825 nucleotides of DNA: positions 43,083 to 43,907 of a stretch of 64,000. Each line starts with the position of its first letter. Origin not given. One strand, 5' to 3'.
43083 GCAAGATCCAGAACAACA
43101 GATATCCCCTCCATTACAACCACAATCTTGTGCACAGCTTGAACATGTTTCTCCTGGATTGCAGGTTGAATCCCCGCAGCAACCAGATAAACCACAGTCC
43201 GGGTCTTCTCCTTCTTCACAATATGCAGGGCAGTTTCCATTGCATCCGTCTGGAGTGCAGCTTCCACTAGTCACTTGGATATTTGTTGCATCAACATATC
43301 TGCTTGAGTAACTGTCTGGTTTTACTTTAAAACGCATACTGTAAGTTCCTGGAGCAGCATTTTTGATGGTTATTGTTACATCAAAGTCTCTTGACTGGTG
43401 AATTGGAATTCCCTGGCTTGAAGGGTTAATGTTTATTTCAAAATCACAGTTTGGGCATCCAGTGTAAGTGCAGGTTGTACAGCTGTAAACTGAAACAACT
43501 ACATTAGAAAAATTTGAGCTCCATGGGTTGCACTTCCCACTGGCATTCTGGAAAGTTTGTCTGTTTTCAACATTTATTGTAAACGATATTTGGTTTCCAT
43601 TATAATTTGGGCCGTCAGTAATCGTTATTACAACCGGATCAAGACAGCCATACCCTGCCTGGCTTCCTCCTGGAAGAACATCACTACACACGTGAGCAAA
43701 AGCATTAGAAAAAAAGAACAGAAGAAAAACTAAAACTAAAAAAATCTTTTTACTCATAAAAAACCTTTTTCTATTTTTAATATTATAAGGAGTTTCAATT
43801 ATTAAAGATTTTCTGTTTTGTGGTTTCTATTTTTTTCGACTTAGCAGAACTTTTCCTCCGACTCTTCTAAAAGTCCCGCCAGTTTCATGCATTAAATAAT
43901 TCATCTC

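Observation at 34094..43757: Candidate undescribed extracytoplasmic redox module with a giant Cys-rich surface protein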

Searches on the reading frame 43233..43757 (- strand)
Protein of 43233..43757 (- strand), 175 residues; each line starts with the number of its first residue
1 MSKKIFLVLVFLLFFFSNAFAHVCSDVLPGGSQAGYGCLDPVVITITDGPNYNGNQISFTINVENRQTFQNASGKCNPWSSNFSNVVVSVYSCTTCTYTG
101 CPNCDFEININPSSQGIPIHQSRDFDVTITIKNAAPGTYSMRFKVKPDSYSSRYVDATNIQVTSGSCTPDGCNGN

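Call 47: find_homologous_proteins(query=window:43233-43757:-, max_evalue=0.001)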
Query window:43233-43757:-: 42 candidates shared short words with the query, none scored E <= 0.001.

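Call 73: search_protein_representatives(protein=window:43233-43757:-)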
Query: 175 residues. Proteins with E-value up to 0.001 (for the whole library): 18; up to 1e-10: 9; up to 1e-30: 1. The best 18 are listed.
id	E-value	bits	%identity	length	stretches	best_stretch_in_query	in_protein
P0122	1.5e-113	392.8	100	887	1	1-175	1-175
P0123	1.8e-24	102.6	45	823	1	7-174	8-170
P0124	2.8e-23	98.8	43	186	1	8-168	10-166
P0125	3.6e-17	78.9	47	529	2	71-161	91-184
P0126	6.8e-17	78.0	45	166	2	5-68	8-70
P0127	1.4e-14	70.4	41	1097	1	6-170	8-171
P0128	1.8e-12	63.6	43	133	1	4-134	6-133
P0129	3.5e-11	59.4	36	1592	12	124-163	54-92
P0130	6.9e-11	58.4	51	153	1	10-89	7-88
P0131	3.9e-10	56.0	29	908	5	93-158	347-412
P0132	6.9e-10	55.1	30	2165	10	95-151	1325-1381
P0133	2.0e-06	43.9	30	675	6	122-163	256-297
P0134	8.0e-06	41.9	30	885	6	94-168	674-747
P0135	1.4e-05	41.2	26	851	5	113-161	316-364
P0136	2.2e-05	40.5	34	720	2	6-143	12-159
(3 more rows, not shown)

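Call 75: find_encoding_contigs(protein=P0123, flank=10000, max_places=2)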
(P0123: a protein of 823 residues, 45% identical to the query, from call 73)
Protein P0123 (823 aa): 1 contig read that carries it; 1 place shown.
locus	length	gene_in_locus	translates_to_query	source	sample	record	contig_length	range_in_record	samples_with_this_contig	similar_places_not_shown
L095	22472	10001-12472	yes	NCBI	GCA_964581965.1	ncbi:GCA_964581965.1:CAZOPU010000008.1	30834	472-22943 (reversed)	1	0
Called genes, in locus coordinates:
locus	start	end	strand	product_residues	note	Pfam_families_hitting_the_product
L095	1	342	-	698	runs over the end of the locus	PF02463:SMC_N (faint), PF13476:AAA_23, PF13558:SbcC_Walker_B (faint)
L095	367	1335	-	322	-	-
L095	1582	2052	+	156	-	PF11969:DcpS_C, PF01230:HIT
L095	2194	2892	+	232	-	PF01209:Ubie_methyltran (weak), PF13489:Methyltransf_23 (weak), PF13847:Methyltransf_31, PF08241:Methyltransf_11, PF08242:Methyltransf_12 (weak), PF13649:Methyltransf_25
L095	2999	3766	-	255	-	PF00459:Inositol_P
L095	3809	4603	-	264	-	PF01869:BcrAD_BadFG, PF14450:FtsA (faint)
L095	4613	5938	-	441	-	PF06050:HGD-D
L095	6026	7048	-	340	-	PF12801:Fer4_5, PF00037:Fer4 (faint), PF12801:Fer4_5 (weak), PF12838:Fer4_7 (weak), PF13187:Fer4_9 (weak), PF13237:Fer4_10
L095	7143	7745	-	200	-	-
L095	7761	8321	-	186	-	-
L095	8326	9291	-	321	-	PF12801:Fer4_5, PF13237:Fer4_10, PF13187:Fer4_9 (weak)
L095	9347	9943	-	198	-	PF02683:DsbD_TM, PF13386:DsbD_2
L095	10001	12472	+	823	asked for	-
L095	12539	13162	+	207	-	PF19540:DUF6064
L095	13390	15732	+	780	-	-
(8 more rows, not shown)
